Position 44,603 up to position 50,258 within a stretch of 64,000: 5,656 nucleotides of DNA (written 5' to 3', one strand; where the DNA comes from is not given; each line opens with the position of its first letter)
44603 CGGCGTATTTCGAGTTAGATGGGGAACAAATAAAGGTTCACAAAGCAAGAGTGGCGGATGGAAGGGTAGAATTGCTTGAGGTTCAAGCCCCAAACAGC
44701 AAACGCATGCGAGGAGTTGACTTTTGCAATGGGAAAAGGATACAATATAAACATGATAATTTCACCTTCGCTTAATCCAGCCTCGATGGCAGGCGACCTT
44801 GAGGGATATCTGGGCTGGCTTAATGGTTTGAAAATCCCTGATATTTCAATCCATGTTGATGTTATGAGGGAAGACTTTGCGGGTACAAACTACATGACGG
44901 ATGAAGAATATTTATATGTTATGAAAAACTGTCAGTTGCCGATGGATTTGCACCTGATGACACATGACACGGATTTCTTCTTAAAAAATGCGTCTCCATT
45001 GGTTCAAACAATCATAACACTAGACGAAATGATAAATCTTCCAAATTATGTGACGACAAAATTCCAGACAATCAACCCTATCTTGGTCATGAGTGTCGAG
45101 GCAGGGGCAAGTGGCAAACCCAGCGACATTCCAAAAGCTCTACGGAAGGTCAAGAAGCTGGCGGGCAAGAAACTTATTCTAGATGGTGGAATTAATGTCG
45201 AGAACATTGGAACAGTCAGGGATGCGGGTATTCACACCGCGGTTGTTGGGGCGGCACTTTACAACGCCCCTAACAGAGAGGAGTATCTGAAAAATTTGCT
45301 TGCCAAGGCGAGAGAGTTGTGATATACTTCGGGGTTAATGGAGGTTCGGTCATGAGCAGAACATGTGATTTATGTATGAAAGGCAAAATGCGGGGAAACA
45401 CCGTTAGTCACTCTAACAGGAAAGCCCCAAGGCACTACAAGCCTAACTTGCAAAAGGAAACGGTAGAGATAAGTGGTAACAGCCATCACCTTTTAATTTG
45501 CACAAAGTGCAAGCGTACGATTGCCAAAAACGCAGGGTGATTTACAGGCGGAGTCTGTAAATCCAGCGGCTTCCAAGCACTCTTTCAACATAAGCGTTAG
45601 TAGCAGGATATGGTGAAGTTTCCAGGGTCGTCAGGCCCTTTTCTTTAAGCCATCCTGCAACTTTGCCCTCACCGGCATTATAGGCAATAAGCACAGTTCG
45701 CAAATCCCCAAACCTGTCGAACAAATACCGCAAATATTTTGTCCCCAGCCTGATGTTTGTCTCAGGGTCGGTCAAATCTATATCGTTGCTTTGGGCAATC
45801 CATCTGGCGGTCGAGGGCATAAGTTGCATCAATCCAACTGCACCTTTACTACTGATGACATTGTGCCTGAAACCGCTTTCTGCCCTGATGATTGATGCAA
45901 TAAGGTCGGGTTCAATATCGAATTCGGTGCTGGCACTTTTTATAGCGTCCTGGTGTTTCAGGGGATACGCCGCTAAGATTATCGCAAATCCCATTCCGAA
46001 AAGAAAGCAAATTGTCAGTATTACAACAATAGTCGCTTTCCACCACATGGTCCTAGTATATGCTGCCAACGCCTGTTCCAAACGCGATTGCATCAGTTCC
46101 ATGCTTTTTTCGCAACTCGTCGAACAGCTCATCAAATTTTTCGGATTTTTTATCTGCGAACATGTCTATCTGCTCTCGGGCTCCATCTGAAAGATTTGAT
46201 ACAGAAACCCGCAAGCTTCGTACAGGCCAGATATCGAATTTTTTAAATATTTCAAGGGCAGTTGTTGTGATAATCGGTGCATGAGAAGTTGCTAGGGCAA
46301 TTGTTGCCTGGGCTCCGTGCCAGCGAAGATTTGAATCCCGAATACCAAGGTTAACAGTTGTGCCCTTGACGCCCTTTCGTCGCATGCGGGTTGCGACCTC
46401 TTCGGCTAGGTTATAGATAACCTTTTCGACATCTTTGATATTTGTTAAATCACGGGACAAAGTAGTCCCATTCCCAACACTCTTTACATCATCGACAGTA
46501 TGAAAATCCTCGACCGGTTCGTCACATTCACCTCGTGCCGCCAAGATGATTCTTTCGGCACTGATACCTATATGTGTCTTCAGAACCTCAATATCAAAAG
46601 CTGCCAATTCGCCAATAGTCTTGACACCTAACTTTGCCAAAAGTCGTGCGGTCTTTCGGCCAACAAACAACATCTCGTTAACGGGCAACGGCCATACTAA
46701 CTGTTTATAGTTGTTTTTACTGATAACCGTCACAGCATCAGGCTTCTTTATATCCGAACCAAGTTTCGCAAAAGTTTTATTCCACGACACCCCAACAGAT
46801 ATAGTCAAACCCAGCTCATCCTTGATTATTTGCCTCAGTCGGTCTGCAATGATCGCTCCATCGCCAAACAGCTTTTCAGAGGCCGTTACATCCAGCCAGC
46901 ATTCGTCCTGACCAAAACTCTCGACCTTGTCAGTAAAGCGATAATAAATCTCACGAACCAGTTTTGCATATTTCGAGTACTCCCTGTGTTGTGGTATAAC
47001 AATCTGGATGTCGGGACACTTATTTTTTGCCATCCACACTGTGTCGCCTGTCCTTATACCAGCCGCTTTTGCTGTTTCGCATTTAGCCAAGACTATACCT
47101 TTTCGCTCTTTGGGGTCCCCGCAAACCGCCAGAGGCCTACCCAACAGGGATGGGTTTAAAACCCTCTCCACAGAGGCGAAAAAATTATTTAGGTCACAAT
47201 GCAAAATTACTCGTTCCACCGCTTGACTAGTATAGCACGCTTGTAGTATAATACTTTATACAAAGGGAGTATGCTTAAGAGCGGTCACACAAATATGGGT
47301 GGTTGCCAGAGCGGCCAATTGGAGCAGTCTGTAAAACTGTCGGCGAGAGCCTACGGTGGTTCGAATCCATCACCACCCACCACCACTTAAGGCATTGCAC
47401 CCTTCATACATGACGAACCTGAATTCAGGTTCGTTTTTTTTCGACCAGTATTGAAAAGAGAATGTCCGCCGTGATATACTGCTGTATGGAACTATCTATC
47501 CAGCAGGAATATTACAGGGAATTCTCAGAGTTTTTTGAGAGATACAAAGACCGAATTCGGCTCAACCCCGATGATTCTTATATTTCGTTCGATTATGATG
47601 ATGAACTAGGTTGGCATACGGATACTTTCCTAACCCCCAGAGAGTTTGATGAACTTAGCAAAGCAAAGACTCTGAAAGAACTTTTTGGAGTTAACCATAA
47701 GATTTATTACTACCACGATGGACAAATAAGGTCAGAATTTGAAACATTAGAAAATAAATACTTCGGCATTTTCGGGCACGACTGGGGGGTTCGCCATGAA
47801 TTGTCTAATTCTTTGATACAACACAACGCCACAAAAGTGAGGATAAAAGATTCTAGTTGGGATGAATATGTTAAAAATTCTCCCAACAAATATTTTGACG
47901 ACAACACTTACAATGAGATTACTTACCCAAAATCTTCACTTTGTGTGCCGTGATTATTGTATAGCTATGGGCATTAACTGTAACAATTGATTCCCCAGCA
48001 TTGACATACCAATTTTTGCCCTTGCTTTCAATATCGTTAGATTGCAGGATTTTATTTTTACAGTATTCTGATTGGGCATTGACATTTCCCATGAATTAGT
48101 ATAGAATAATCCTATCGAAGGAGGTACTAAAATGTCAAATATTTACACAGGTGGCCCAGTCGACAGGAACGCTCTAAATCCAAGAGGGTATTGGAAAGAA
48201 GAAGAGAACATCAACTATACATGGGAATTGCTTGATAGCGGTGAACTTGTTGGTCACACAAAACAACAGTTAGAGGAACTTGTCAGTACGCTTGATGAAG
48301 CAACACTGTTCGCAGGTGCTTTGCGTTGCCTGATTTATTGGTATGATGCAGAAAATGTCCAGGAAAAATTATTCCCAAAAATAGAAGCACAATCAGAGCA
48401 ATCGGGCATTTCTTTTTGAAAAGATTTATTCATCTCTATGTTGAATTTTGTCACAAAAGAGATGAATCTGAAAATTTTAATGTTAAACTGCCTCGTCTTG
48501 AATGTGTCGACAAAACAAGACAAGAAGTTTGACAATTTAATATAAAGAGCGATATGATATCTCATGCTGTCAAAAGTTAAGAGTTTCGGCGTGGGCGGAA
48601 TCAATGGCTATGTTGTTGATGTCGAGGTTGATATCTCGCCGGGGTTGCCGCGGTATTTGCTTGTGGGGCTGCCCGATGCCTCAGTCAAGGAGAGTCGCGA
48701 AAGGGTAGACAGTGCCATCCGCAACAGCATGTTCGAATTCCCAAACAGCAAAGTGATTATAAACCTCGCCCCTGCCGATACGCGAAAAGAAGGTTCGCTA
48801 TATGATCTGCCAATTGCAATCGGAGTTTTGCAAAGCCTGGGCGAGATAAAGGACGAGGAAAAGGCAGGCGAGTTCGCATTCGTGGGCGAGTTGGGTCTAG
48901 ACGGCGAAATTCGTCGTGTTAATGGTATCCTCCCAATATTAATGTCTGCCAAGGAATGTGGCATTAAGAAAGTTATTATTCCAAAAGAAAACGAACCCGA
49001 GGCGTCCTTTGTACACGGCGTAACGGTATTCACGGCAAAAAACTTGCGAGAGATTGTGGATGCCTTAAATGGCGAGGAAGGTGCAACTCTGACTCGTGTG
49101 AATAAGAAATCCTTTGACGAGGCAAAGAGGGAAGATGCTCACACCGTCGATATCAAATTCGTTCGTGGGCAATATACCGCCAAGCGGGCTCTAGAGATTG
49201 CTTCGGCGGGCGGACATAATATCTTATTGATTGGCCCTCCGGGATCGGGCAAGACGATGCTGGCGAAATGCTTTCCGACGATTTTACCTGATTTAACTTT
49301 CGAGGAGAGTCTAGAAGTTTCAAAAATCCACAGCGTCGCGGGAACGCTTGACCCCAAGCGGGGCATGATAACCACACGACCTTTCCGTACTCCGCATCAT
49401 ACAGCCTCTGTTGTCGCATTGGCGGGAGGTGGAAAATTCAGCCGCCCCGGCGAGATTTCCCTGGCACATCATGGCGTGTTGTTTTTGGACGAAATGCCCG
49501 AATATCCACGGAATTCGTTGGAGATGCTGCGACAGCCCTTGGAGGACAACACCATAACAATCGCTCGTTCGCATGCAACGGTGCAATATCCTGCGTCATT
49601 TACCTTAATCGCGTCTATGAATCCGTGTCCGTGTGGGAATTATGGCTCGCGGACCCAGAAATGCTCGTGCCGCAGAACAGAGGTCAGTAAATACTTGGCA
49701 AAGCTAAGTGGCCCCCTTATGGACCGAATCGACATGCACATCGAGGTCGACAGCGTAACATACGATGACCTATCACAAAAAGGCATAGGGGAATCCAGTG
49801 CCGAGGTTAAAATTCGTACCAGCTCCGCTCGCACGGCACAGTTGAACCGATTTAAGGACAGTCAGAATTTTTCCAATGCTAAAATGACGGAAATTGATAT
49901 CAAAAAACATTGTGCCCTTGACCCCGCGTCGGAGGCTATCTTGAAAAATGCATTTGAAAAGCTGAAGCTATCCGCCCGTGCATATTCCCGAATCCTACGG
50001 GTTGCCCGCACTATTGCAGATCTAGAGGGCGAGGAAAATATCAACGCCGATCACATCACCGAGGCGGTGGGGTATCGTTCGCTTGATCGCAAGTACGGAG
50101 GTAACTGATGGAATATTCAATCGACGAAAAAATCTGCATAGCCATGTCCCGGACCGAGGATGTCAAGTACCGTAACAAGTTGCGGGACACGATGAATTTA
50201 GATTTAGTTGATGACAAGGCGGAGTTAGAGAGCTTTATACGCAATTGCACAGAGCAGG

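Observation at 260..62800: Leaderless mRNA appears to be the default for promoter-proximal genes, including essential ones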

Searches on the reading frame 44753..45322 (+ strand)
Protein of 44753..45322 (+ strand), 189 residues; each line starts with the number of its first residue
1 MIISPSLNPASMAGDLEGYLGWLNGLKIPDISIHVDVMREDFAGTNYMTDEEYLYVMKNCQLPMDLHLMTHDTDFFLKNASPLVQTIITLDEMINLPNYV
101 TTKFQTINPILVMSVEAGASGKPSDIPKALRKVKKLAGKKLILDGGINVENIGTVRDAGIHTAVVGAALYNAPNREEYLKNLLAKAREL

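Call 42: list_cluster_members(proteins=[window:44753-45322:+, window:47486-47953:+, window:54168-54920:+, window:54909-56045:-, window:58582-61437:+, window:29724-31445:+, window:7080-9683:+, window:5403-5657:+, window:43472-43918:+, window:39425-39952:-])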
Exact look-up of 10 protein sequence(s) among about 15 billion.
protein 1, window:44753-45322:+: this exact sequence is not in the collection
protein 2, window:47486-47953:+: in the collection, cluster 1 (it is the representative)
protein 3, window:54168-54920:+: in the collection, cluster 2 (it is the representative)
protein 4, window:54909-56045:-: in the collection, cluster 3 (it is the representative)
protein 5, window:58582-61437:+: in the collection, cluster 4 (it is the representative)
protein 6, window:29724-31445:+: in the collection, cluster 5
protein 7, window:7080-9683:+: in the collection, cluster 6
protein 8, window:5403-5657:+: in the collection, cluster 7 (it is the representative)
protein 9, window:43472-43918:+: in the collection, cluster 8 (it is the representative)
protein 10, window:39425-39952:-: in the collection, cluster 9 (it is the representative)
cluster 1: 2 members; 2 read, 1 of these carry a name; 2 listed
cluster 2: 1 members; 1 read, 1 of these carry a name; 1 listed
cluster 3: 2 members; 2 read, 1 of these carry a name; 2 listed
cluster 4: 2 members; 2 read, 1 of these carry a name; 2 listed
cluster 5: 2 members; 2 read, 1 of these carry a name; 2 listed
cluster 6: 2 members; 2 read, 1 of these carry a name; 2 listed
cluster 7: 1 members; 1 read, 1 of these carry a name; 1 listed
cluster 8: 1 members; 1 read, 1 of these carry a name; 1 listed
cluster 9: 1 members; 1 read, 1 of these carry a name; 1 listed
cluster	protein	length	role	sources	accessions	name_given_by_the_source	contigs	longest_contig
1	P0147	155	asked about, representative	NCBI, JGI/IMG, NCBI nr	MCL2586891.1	MAG: hypothetical protein FWE31_01480 [Firmicutes bacterium] | hypothetical protein [Bacillota bacterium]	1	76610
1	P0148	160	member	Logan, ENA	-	-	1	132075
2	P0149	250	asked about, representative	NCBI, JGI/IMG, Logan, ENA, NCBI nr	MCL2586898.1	MAG: radical SAM protein [Firmicutes bacterium] | radical SAM protein [Bacillota bacterium]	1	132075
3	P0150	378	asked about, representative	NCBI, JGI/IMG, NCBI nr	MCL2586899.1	MAG: hypothetical protein FWE31_01520 [Firmicutes bacterium] | hypothetical protein [Bacillota bacterium]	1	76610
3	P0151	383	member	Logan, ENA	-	-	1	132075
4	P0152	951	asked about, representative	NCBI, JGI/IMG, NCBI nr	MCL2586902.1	MAG: hypothetical protein FWE31_01535 [Firmicutes bacterium] | hypothetical protein [Bacillota bacterium]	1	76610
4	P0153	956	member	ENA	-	-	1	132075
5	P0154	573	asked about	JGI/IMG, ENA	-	-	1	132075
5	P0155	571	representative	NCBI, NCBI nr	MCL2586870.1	MAG: DNA primase [Firmicutes bacterium] | DNA primase [Bacillota bacterium]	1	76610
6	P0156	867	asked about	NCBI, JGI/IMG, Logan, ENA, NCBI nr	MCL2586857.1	MAG: translation initiation factor IF-2 [Firmicutes bacterium] | translation initiation factor IF-2 [Bacillota bacterium]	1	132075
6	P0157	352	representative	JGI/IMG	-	-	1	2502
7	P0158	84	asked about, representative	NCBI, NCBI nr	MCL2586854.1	MAG: YlxR family protein [Firmicutes bacterium] | YlxR family protein [Bacillota bacterium]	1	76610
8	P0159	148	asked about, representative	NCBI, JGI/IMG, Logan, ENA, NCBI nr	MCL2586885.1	MAG: peptide deformylase [Firmicutes bacterium] | peptide deformylase [Bacillota bacterium]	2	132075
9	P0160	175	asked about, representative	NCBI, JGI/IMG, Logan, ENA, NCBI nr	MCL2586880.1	MAG: GNAT family N-acetyltransferase [Firmicutes bacterium] | GNAT family N-acetyltransferase [Bacillota bacterium]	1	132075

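Call 57: search_protein_families(library=pfam, proteins=[window:44753-45322:+], max_evalue=0.001)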
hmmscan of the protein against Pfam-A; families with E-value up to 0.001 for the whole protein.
window:44753-45322:+ (189 aa): 1 family
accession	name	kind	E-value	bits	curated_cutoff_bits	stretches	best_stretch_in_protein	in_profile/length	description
PF00834.25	Ribul_P_3_epim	-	2.8e-13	50.2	21.1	1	101-170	122-198/198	Ribulose-phosphate 3 epimerase family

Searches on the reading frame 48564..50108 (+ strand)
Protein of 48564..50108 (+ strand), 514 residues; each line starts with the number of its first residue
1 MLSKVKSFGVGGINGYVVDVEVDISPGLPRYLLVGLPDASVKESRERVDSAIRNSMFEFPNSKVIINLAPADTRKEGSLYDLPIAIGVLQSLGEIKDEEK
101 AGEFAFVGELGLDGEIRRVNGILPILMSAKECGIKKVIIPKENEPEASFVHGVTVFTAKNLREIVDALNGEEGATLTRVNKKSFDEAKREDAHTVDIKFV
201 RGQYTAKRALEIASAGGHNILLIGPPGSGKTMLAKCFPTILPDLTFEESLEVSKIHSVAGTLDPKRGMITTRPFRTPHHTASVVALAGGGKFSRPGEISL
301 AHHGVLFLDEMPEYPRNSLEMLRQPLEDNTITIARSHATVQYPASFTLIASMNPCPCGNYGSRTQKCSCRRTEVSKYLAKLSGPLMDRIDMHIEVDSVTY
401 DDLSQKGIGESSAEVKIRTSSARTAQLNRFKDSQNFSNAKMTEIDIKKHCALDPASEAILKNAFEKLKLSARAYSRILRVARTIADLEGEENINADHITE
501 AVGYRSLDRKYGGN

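Call 6: search_protein_families(library=ncbifam, proteins=[window:48564-50108:+], max_evalue=0.00001)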
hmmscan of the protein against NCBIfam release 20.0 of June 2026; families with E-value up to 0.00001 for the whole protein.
window:48564-50108:+ (514 aa): 11 families
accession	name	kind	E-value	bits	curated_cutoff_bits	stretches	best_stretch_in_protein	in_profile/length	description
TIGR00368.1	TIGR00368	hypoth_equivalog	3.2e-187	623.1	362.4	1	12-505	8-499/499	YifB family Mg chelatase-like AAA ATPase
NF007365.0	PRK09862.1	equivalog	4.4e-132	441.2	530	1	4-509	5-496/506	YifB family Mg chelatase-like AAA ATPase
TIGR00764.1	lon_rel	equivalog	1.8e-17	63.2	516.6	1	61-147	484-567/608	ATP-dependent protease LonB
TIGR02902.1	spore_lonB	equivalog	4e-14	52.1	723.3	1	41-167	405-529/531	ATP-dependent protease LonB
TIGR02903.1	spore_lon_C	equivalog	7.1e-13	47.9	678.8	1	94-166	539-612/615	Lon family ATP-dependent protease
TIGR00416.1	sms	equivalog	5.1e-09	35.4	403.05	1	80-165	373-454/454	DNA repair protein RadA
TIGR00763.1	lon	equivalog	1.3e-07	30.5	608.05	0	101-146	722-767/795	endopeptidase La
NF038308.1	RNA_repair_RtcR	equivalog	1.4e-07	30.7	650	0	290-351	266-325/530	RNA repair transcriptional activator RtcR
TIGR02442.1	Cob-chelat-sub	hypoth_equivalog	1.7e-07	30.1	779.45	0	285-354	110-179/641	putative cobaltochelatase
TIGR02031.1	BchD-ChlD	equivalog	3.8e-06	25.9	499.55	0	226-354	25-143/608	magnesium chelatase ATPase subunit D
NF000868.0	PRK00080.1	equivalog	5.5e-06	25.5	282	0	219-237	53-71/330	Holliday junction branch migration DNA helicase RuvB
